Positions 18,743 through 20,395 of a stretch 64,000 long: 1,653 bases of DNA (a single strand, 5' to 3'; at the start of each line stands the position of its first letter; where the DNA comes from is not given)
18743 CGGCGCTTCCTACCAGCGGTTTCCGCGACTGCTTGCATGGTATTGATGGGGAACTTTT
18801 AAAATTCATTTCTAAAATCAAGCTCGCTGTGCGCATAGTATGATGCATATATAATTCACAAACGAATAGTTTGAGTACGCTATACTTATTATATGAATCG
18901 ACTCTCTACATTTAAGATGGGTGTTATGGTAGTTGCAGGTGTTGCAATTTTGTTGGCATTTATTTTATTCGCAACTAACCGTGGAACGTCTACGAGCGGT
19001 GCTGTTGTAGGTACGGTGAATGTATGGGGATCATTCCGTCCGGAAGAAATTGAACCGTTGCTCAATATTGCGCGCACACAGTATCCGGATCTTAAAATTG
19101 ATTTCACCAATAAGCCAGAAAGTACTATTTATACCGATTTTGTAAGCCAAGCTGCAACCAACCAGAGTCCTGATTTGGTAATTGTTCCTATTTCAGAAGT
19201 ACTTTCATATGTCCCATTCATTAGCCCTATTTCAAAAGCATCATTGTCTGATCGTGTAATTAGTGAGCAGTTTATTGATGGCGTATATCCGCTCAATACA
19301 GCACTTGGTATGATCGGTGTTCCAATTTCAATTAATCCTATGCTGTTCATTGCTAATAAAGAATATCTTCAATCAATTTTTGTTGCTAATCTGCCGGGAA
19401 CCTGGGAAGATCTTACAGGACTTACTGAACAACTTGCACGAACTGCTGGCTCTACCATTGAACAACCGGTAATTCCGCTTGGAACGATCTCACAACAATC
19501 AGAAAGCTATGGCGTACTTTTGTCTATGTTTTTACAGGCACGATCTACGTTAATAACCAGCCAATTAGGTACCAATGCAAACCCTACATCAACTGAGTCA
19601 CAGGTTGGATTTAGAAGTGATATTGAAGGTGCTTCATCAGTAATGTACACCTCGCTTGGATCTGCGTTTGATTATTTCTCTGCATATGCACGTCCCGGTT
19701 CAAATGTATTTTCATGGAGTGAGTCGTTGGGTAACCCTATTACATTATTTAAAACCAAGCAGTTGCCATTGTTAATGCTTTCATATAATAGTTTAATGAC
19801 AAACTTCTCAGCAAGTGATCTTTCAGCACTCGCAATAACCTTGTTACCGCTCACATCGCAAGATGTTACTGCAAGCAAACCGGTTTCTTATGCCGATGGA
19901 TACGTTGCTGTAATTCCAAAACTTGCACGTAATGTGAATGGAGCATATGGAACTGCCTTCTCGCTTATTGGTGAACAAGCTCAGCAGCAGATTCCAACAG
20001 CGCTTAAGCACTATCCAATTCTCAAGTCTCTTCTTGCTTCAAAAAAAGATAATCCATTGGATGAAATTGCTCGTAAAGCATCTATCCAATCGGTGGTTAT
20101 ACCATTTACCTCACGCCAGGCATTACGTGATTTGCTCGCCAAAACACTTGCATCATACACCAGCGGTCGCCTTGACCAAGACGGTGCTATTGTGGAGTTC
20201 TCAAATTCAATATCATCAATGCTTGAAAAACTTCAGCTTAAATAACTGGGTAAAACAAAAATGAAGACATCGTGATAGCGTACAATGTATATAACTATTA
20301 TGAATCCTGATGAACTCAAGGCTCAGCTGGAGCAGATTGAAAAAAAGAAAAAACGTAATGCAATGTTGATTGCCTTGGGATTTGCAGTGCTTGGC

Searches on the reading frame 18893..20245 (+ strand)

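Call 19: search_protein_families(library=ncbifam, proteins=[window:18893-20245:+])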
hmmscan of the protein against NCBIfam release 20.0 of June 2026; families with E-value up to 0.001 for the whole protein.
window:18893-20245:+ (450 aa): 0 families

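Call 42: search_protein_families(library=pfam, proteins=[window:18893-20245:+], max_evalue=0.001)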
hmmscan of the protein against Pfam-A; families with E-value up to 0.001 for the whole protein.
window:18893-20245:+ (450 aa): 2 families
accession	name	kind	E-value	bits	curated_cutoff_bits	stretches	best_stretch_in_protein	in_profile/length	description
PF13416.11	SBP_bac_8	-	4.5e-07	30.4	27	1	66-384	11-269/279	Bacterial extracellular solute-binding protein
PF01547.30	SBP_bac_1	-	6.9e-05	23.4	26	1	62-188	15-148/307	Bacterial extracellular solute-binding protein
